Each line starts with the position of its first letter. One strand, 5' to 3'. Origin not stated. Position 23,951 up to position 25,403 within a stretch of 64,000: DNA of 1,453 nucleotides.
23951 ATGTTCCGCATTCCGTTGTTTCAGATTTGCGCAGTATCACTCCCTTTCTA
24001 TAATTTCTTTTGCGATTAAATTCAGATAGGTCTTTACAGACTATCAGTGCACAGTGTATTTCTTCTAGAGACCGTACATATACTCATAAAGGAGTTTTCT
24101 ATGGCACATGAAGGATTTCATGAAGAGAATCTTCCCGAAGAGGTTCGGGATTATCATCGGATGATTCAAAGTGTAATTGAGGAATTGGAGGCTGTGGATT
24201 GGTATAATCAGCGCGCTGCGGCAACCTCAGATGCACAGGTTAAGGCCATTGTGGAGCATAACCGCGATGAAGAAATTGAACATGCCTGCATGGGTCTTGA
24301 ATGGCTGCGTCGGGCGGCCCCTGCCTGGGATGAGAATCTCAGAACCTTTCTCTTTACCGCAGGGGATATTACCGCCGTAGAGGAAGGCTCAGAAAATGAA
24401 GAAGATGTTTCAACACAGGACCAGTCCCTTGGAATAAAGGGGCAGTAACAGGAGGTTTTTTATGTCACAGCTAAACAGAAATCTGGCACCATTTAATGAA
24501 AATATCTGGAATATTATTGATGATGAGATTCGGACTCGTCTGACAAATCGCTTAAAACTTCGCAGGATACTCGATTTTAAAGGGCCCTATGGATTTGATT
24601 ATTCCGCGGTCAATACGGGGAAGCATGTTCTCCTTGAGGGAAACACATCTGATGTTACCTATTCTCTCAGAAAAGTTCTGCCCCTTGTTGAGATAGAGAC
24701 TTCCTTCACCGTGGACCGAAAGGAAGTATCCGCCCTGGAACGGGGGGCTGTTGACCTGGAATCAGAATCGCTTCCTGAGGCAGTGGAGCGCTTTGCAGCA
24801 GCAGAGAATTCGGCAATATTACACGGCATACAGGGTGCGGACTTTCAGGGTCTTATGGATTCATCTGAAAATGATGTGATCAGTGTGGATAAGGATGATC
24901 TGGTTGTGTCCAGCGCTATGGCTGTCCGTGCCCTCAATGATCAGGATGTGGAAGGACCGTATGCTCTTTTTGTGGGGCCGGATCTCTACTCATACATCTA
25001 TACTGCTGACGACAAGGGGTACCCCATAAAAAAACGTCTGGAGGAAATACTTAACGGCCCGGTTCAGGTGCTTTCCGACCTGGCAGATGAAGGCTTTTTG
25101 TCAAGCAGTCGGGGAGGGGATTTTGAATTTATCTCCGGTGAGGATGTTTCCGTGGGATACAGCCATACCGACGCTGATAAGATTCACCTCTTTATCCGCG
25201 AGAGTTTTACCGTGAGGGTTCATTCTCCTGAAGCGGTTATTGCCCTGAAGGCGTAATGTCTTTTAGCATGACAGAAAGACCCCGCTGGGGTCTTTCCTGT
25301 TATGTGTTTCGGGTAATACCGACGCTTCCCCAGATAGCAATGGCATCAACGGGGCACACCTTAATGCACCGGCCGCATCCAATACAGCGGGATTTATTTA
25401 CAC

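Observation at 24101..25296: Encapsulin nanocompartment locus: EncFtn-like ferritin cargo plus family-1 shell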

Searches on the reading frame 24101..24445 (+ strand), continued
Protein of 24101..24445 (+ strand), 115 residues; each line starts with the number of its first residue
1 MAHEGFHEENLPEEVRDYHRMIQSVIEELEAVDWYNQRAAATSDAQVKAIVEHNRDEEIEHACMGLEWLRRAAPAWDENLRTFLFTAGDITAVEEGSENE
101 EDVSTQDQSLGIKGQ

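Call 60: predict_structure(alignment_id=A4)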
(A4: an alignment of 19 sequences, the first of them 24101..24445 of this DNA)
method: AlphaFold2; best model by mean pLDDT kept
length: 115 residues; sequences in the alignment: 19
mean_pLDDT: 77.4   pTM: 0.61
mean pLDDT of the five models: 77.4, 75.9, 75.8, 75.5, 75.5
residues with pLDDT >= 90: 50; 70-90: 29; 50-70: 14; < 50: 22
segments of 3 or more residues with pLDDT < 50: 96-107, 111-115
pLDDT, mean of each block of 10 residues (from residue 1): 62 88 95 94 95 97 94 85 67 47 44 44
secondary structure, 60 per line:
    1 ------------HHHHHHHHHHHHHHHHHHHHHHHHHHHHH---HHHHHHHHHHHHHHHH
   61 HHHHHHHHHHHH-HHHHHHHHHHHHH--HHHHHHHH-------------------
elements in order: H13-41 H45-72 H74-86 H89-96
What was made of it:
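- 24371..24424 (+): Acidic, predicted-disordered linker (res 91-108, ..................). pLDDT is below 50 for residues 96-107 (call 60).
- On EncFtn (encapsulated ferritin, FLP-TP class): Residues 96-115 have pLDDT below 50 (call 60).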

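Call 62: fold_search(model_id=the predicted structure, library=pdb)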
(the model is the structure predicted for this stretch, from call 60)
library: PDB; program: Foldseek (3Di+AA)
matches with E <= 10: 277; with E <= 0.001: 51
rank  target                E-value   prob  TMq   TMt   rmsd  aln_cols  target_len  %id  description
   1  5l89_B                7.9e-06  1.00  0.64  0.79   3.5        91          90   57  Crystal structure of Rhodospirillum rubrum Rru_A0973 mutant E32A (released 2016-08-31)
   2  6sv1_A                8.4e-06  1.00  0.63  0.79   2.7        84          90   61  Crystal structure of Rhodospirillum rubrum Rru_A0973 E34A variant (released 2020-09-23)
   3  6suw_A                1.0e-05  1.00  0.63  0.78   3.6        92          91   58  Crystal structure of Rhodospirillum rubrum Rru_A0973 E31A variant (released 2020-09-23)
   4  5da5_C                1.1e-05  1.00  0.65  0.81   2.7        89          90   60  Crystal structure of Rhodospirillum rubrum Rru_A0973 (released 2016-08-10)
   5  5l89_H                1.1e-05  1.00  0.63  0.79   2.7        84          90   61  Crystal structure of Rhodospirillum rubrum Rru_A0973 mutant E32A (released 2016-08-31)
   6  6sv1_B                1.1e-05  1.00  0.63  0.78   3.6        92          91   58  Crystal structure of Rhodospirillum rubrum Rru_A0973 E34A variant (released 2020-09-23)
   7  6suw_B                1.1e-05  1.00  0.62  0.79   3.4        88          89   57  Crystal structure of Rhodospirillum rubrum Rru_A0973 E31A variant (released 2020-09-23)
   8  5l8b_O                1.1e-05  1.00  0.64  0.80   3.3        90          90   59  Crystal structure of Rhodospirillum rubrum Rru_A0973 mutant E62A (released 2016-08-31)
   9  5l8g_E                1.2e-05  1.00  0.62  0.78   2.7        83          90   60  Crystal structure of Rhodospirillum rubrum Rru_A0973 mutant H65A (released 2016-08-31)
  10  6suw_C                1.3e-05  1.00  0.65  0.81   2.7        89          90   58  Crystal structure of Rhodospirillum rubrum Rru_A0973 E31A variant (released 2020-09-23)
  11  5da5_P                1.4e-05  1.00  0.63  0.79   2.7        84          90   62  Crystal structure of Rhodospirillum rubrum Rru_A0973 (released 2016-08-10)
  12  5l8b_A                1.4e-05  1.00  0.65  0.81   2.7        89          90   58  Crystal structure of Rhodospirillum rubrum Rru_A0973 mutant E62A (released 2016-08-31)
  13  3k6c_A                1.5e-05  1.00  0.63  0.78   2.2        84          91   57  Crystal structure of protein ne0167 from nitrosomonas europaea (released 2009-10-27)
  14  5da5_A                1.5e-05  1.00  0.63  0.78   3.6        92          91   59  Crystal structure of Rhodospirillum rubrum Rru_A0973 (released 2016-08-10)
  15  5l89_A                1.5e-05  1.00  0.63  0.78   3.6        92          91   58  Crystal structure of Rhodospirillum rubrum Rru_A0973 mutant E32A (released 2016-08-31)
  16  3k6c_G                1.6e-05  1.00  0.63  0.78   2.2        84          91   57  Crystal structure of protein ne0167 from nitrosomonas europaea (released 2009-10-27)
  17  5da5_S                1.6e-05  1.00  0.64  0.81   2.6        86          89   59  Crystal structure of Rhodospirillum rubrum Rru_A0973 (released 2016-08-10)
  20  5n5f_B                1.8e-05  1.00  0.64  0.78   3.7        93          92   47  Crystal structure of Haliangium ochraceum encapsulated ferritin (released 2018-01-24)
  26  5da5_c                2.2e-05  1.00  0.62  0.83   3.1        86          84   58  Crystal structure of Rhodospirillum rubrum Rru_A0973 (released 2016-08-10)
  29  3k6c_D                2.5e-05  1.00  0.60  0.73   2.4        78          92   59  Crystal structure of protein ne0167 from nitrosomonas europaea (released 2009-10-27)
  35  5da5_b                3.0e-05  1.00  0.61  0.79   2.0        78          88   62  Crystal structure of Rhodospirillum rubrum Rru_A0973 (released 2016-08-10)
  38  3k6c_B                3.4e-05  1.00  0.60  0.75   2.1        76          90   60  Crystal structure of protein ne0167 from nitrosomonas europaea (released 2009-10-27)
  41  5n5f_A                3.7e-05  1.00  0.62  0.76   3.0        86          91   50  Crystal structure of Haliangium ochraceum encapsulated ferritin (released 2018-01-24)
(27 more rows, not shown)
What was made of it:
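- On EncFtn (encapsulated ferritin, FLP-TP class): The best Foldseek hits are 5da5, 3k6c and 5n5f, with TM 0.73-0.83 normalised to the target (calls 60, 62).
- Its best fold hits are EncFtn crystal structures (calls 60, 62).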

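Call 67: search_protein_families(library=phrogs, proteins=[window:24101-24445:+], max_evalue=0.01)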
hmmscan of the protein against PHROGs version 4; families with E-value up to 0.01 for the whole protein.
window:24101-24445:+ (115 aa): 0 families

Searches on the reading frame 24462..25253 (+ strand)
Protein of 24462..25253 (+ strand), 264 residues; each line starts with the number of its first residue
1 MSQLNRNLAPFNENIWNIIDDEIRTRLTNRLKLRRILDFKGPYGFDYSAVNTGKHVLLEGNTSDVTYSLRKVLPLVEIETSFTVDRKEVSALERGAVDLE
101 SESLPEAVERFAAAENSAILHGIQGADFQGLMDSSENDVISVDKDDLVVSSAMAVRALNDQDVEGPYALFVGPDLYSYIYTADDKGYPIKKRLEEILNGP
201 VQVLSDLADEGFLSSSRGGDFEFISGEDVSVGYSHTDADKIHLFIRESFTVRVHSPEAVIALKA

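Call 3: search_protein_families(library=pfam, proteins=[window:24462-25253:+], max_evalue=0.01)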
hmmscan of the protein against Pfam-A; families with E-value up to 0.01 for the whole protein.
window:24462-25253:+ (264 aa): 1 family
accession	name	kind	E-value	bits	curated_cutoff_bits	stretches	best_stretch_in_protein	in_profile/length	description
PF04454.18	Linocin_M18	-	1.1e-64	218.6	24.3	1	1-250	1-253/253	Encapsulating protein for peroxidase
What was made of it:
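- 24462..25256 (+): Family 1 encapsulin shell protein gene, 264 aa plus stop. PF04454 at 1.1e-64 (call 3).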

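Call 4: search_protein_families(library=ncbifam, proteins=[window:24462-25253:+], max_evalue=0.01)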
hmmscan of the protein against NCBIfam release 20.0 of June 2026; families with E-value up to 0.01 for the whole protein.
window:24462-25253:+ (264 aa): 1 family
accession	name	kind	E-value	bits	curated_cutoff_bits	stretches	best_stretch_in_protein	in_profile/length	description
NF041155.2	encap_f1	equivalog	7.7e-69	232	100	1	4-262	1-261/261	family 1 encapsulin nanocompartment shell protein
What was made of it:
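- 24462..25256 (+): NF041155 equivalog at 232 bits against a cutoff of 100 (call 4).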

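Call 6: search_solved_structures(query=window:24462-25253:+, max_evalue=0.01, show_alignments=2)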
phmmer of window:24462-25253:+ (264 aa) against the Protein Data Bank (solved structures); distinct sequences matched with E-value up to 0.01: 34.
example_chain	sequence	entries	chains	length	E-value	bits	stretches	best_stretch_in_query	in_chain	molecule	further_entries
7odw_A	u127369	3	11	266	9.5e-54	186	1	2-262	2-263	Linocin_M18 bacteriocin protein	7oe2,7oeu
7lij_A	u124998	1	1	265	9.9e-47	163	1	3-263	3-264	Maritimacin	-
3dkt_A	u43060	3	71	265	1e-46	163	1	3-263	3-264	Maritimacin | Type 1 encapsulin shell protein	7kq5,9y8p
7lik_A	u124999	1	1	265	1e-46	163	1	3-263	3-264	Maritimacin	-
7k5w_A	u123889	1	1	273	1.1e-46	162.9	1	3-263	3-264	Maritimacin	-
7mu1_A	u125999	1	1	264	1.3e-46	162.6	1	3-263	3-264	Maritimacin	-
9ry4_A0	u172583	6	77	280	3.3e-46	161.3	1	1-263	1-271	Type 1 encapsulin shell protein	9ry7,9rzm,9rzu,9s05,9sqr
7lil_A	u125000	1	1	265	8.2e-46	160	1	3-263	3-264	Maritimacin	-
8dn9_A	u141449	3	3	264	1e-44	156.4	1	1-262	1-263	29 kDa antigen cfp29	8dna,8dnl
7lis_A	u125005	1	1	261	3.8e-44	154.6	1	3-263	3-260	Maritimacin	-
7lii_A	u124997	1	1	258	7.6e-43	150.3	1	3-263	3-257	Maritimacin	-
7lim_A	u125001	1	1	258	4.6e-42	147.7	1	3-263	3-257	Maritimacin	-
6wkv_A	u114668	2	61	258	5.9e-42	147.4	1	3-263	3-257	Encapsulin | Maritimacin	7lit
9i8d_A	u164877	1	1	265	2e-41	145.7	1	1-264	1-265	Encapsulin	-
7p1t_A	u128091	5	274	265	3.7e-41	144.8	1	1-262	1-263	29 kDa antigen, Cfp29 | Type 1 encapsulin shell protein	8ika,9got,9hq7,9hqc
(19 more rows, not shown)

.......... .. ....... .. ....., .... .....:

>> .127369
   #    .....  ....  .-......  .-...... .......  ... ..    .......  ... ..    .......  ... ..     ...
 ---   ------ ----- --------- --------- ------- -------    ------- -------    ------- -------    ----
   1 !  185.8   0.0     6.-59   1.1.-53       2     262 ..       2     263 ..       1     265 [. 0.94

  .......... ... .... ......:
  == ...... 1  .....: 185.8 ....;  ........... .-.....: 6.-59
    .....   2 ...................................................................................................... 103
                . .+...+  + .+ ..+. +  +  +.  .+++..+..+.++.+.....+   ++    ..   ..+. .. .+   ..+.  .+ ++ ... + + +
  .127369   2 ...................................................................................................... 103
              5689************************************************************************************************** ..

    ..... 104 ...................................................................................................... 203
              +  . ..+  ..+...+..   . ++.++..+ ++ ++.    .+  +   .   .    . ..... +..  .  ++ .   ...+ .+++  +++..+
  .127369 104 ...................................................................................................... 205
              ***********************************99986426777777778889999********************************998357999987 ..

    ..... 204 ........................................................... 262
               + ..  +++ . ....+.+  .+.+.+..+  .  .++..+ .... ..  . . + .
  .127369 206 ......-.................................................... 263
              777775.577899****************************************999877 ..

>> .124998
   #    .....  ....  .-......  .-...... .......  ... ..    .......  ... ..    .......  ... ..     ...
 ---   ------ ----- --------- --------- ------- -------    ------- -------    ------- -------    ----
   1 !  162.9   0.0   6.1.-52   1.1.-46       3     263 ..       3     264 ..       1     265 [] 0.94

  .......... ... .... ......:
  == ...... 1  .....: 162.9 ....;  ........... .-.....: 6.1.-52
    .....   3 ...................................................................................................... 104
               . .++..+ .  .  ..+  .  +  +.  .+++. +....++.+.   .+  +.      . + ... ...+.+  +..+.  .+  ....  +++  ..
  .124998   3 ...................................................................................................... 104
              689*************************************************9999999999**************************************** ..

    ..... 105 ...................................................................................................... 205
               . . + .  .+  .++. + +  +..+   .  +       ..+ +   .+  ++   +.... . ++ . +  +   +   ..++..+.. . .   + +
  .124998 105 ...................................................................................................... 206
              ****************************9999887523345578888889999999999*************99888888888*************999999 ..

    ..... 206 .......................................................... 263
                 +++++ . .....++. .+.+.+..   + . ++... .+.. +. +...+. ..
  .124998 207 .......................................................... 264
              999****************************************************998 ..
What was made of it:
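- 24462..25256 (+): PDB 7odw at 9.5e-54 and 3dkt at 1e-46 (call 6).
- Closest known: Thermotoga maritima encapsulin. Different: By my reading of the call 6 alignment, a Trp in the T. maritima stretch LDLWELD aligns with Lys87 here.
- The Hoch pore residue Asp186 aligns with Lys185 here, flanked by Asp183 and Asp184, so the pore electrostatics may differ (call 6).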

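Call 8: find_homologous_proteins(query=window:24462-25253:+)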
Query window:24462-25253:+ (264 aa): 8 proteins with E <= 0.001 among 1114 candidates.
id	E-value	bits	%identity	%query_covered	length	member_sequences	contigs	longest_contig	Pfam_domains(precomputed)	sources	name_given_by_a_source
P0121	1.2e-163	561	98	100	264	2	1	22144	PF04454.19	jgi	jgi:uncharacterized linocin/CFP29 family protein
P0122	3.8e-43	166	36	100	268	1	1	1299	PF04454.19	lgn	-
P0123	7.3e-43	165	40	100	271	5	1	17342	PF04454.19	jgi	jgi:uncharacterized linocin/CFP29 family protein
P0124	1.9e-42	164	37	98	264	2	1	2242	PF04454.19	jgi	jgi:uncharacterized linocin/CFP29 family protein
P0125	2.1e-42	164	37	99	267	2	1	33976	PF04454.19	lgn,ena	-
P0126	1.0e-41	161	36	100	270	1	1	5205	PF04454.19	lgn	-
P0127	2.0e-41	160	36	100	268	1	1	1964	PF04454.19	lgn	-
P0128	1.1e-27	115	36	73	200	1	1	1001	PF04454.19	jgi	jgi:uncharacterized linocin/CFP29 family protein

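Call 11: find_related_loci(query=window:24462-25253:+, collection=genome_contigs, flank=8000)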
Query window:24462-25253:+ (264 aa) in genome_contigs; peptide patterns used: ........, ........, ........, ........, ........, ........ (x = any residue, [..] = any of these).
92 stretches matched a pattern, but none encodes a relative of the query by tblastn (E <= 1e-3).
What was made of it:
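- Tried and rejected: A scan with the shell protein found no close relative (call 11).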

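Call 15: find_encoding_contigs(protein=P0121, flank=10000, max_places=3)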
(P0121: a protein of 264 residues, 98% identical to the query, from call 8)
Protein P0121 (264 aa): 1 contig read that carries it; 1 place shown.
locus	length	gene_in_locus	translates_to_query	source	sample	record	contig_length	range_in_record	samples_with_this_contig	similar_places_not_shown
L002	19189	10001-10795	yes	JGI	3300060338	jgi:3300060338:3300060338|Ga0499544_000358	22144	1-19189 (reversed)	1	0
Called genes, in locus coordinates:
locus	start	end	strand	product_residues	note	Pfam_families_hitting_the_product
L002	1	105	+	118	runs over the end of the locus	-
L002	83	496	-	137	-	PF12870:DUF4878 (weak)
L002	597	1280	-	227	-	PF02163:Peptidase_M50 (weak)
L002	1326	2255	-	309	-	PF02355:SecD_SecF_C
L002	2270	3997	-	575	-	PF21760:SecD_1st, PF22599:SecDF_P1_head, PF00873:ACR_tran (weak), PF02355:SecD_SecF_C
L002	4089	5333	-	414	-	PF01960:ArgJ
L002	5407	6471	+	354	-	-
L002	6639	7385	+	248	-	PF00140:Sigma70_r1_2, PF04542:Sigma70_r2, PF04539:Sigma70_r3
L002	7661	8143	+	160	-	-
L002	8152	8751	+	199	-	PF01066:CDP-OH_P_transf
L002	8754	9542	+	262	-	PF00702:Hydrolase (weak), PF13344:Hydrolase_6, PF13242:Hydrolase_like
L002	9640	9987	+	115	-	PF22277:EncFtn-like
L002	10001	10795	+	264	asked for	PF04454:Linocin_M18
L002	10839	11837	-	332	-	PF04060:FeS, PF12838:Fer4_7, PF14697:Fer4_21, PF00037:Fer4, PF13237:Fer4_10, PF14697:Fer4_21, PF12838:Fer4_7, PF13187:Fer4_9, +9 more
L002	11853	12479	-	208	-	PF02508:Rnf-Nqr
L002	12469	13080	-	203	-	PF02508:Rnf-Nqr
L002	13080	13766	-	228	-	PF04205:FMN_bind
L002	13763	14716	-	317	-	PF03116:NQR2_RnfD_RnfE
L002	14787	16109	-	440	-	PF13375:RnfC_N, PF01512:Complex1_51K, PF10531:SLBB (weak), PF12838:Fer4_7, PF13183:Fer4_8, PF13187:Fer4_9, PF13237:Fer4_10, PF13534:Fer4_17 (weak), +7 more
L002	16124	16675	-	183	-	PF01965:DJ-1_PfpI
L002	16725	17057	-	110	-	PF01740:STAS, PF13466:STAS_2 (weak)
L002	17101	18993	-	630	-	PF03772:Competence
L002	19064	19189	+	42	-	?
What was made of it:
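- The same arrangement occurs in the sister contig L002 (call 15).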

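Call 20: search_protein_representatives(protein=window:24462-25253:+)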
Query: 264 residues. Proteins with E-value up to 0.001 (for the whole library): 1122; up to 1e-10: 484; up to 1e-30: 114. The best 150 are listed.
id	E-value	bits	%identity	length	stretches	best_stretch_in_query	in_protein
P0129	9.8e-59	215.5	41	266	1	3-263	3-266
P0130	3.1e-57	210.6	39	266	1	3-263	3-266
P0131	2.6e-51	191.2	42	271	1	2-263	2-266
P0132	6.0e-51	190.0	37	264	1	1-262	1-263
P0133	4.7e-50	187.1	38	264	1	1-262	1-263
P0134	1.6e-49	185.3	41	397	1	1-262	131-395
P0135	1.7e-48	182.0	38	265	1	1-262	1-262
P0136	3.1e-48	181.1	41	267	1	1-262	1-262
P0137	2.6e-46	174.8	39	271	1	1-263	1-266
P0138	2.9e-46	174.6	37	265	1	2-263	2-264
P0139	5.6e-46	173.7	40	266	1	1-263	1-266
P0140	1.0e-45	172.8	40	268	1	2-264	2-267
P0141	1.3e-45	172.5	36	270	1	2-262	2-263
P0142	2.8e-45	171.4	38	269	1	1-263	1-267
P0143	2.9e-44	168.1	38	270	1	3-263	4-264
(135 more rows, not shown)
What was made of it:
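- Tried and rejected: The exhaustive HMMER search finds 1,122 representatives (call 20).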

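Call 38: predict_structure(alignment_id=A3)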
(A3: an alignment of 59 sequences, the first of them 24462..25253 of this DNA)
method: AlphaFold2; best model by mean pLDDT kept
length: 264 residues; sequences in the alignment: 59
mean_pLDDT: 95.2   pTM: 0.90
mean pLDDT of the five models: 95.2, 94.9, 94.7, 94.3, 94.2
residues with pLDDT >= 90: 245; 70-90: 17; 50-70: 2; < 50: 0
segments of 3 or more residues with pLDDT < 50: none
pLDDT, mean of each block of 10 residues (from residue 1): 90 96 95 96 96 96 95 97 97 95 96 98 93 97 93 98 97 93 81 96 93 96 98 98 98 98 95
secondary structure, 60 per line:
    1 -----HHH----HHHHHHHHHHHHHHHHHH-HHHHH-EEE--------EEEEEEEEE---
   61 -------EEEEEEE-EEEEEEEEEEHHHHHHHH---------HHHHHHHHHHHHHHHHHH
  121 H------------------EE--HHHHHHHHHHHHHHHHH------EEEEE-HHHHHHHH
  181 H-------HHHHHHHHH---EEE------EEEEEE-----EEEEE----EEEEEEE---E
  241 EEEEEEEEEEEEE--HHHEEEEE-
elements in order: H13-30 H32-36 E38-40 E49-57 E68-74 E76-85 H86-93 H103-121 H144-160 E167-171 H173-181 H189-197 E201-203 E210-215 E221-225 E230-236 E240-253 E259-263
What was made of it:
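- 24462..25256 (+): AF2 pLDDT is 95.2 (call 38).
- On Family 1 (classical) encapsulin shell: The AF2 model has pLDDT 95.2 and pTM 0.90 (call 38). The N-terminal helix and P-domain are modelled with pLDDT of 90 or more (call 38).
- Shell fold and T number: AF2 pLDDT is 95.2 (call 38).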

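Call 44: fold_search(model_id=the predicted structure, library=pdb)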
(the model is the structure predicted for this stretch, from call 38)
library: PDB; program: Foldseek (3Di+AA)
matches with E <= 10: 803; with E <= 0.001: 357
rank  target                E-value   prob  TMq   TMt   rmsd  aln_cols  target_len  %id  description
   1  7oe2_A                2.9e-31  1.00  0.93  0.92   1.9       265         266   37  Model of closed pentamer of the Haliangium ochraceum encapsulin from symmetry expansion of icosahedral single particle (released 2022-02-09)
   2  7kq5                  4.5e-30  1.00  0.91  0.90   2.3       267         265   35  Cryo-EM structure of a thermostable encapsulin from T. maritima (released 2021-04-28)
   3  9bkx_D                7.0e-30  1.00  0.94  0.93   1.7       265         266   31  Mycobacterium tuberculosis encapsulin in complex with DyP (released 2024-12-11)
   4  7odw                  1.2e-29  1.00  0.90  0.89   2.1       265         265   37  Model of Haliangium ochraceum encapsulin from icosahedral single particle reconstruction (released 2022-03-09)
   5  8dn9                  1.6e-29  1.00  0.93  0.93   1.8       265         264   36  Acidipropionibacterium acidipropionici encapsulin in a closed state at pH 7.5 (released 2023-03-22)
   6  9bkx_A                7.0e-29  1.00  0.94  0.93   1.7       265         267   31  Mycobacterium tuberculosis encapsulin in complex with DyP (released 2024-12-11)
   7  7p1t_A                7.0e-29  1.00  0.93  0.93   1.9       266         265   31  Cryo-EM structure of encapsulin from Mycobacterium tuberculosis (released 2022-07-13)
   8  9bkx_E                8.9e-29  1.00  0.94  0.91   1.8       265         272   31  Mycobacterium tuberculosis encapsulin in complex with DyP (released 2024-12-11)
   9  8dnl                  1.6e-28  1.00  0.90  0.90   2.3       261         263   36  Acidipropionibacterium acidipropionici encapsulin in an open state at pH 7.5 (released 2023-03-22)
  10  7lis                  2.3e-28  1.00  0.88  0.89   2.5       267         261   35  Thermotoga maritima Encapsulin Nanocompartment Pore Mutant S5D (released 2022-02-09)
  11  9bkx_C                2.6e-28  1.00  0.94  0.93   1.7       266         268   31  Mycobacterium tuberculosis encapsulin in complex with DyP (released 2024-12-11)
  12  9e5e_A                2.6e-28  1.00  0.92  0.91   2.2       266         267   32  Escherichia coli DyP peroxidase-loaded encapsulin shell (released 2025-03-19)
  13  7bcv                  3.5e-28  1.00  0.94  0.93   1.9       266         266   31  Brevibacterium linens encapsulin structure (released 2022-10-05)
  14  9i8d                  3.7e-28  1.00  0.95  0.94   1.7       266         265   32  Structure of Encapsulin from Arthrobacter sp. (released 2025-05-21)
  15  3dkt_A                4.5e-28  1.00  0.90  0.90   2.3       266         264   35  Crystal structure of Thermotoga maritima encapsulin (released 2008-09-02)
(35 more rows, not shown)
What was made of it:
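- On Family 1 (classical) encapsulin shell: By Foldseek it matches 27 T=1 encapsulin structures at TM 0.85-0.95 and rmsd 1.7-3.3 Å over about 265 columns (call 44).
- The top 27 Foldseek hits are all T=1 shells at TM 0.85-0.95, against 0.74-0.81 for T=3 and T=4 shells (call 44).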

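Call 67: search_protein_families(library=phrogs, proteins=[window:24462-25253:+], max_evalue=0.01)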
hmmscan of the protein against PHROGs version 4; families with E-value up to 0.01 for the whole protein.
window:24462-25253:+ (264 aa): 1 family
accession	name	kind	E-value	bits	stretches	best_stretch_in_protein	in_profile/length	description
phrog_10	-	head and packaging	0.0015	18.6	1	92-262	451-633/752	major head protein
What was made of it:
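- There is a weak match to the phrog_10 major head protein (E = 0.0015, 18.6 bits, call 67).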

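Call 68: search_dna_similar(query=window:24462-25253:+, collection=phages, mode=protein, max_evalue=0.001, max_rows=10)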
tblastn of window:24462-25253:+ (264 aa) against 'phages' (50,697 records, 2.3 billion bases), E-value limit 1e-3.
No match.
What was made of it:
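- On Family 1 (classical) encapsulin shell: There is no phage-genome hit (call 68), only an 18.6-bit PHROG match (call 67).
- There is no tblastn hit in 50,697 phage genomes (call 68).
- Tried and rejected: Rejected (calls 67, 68).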
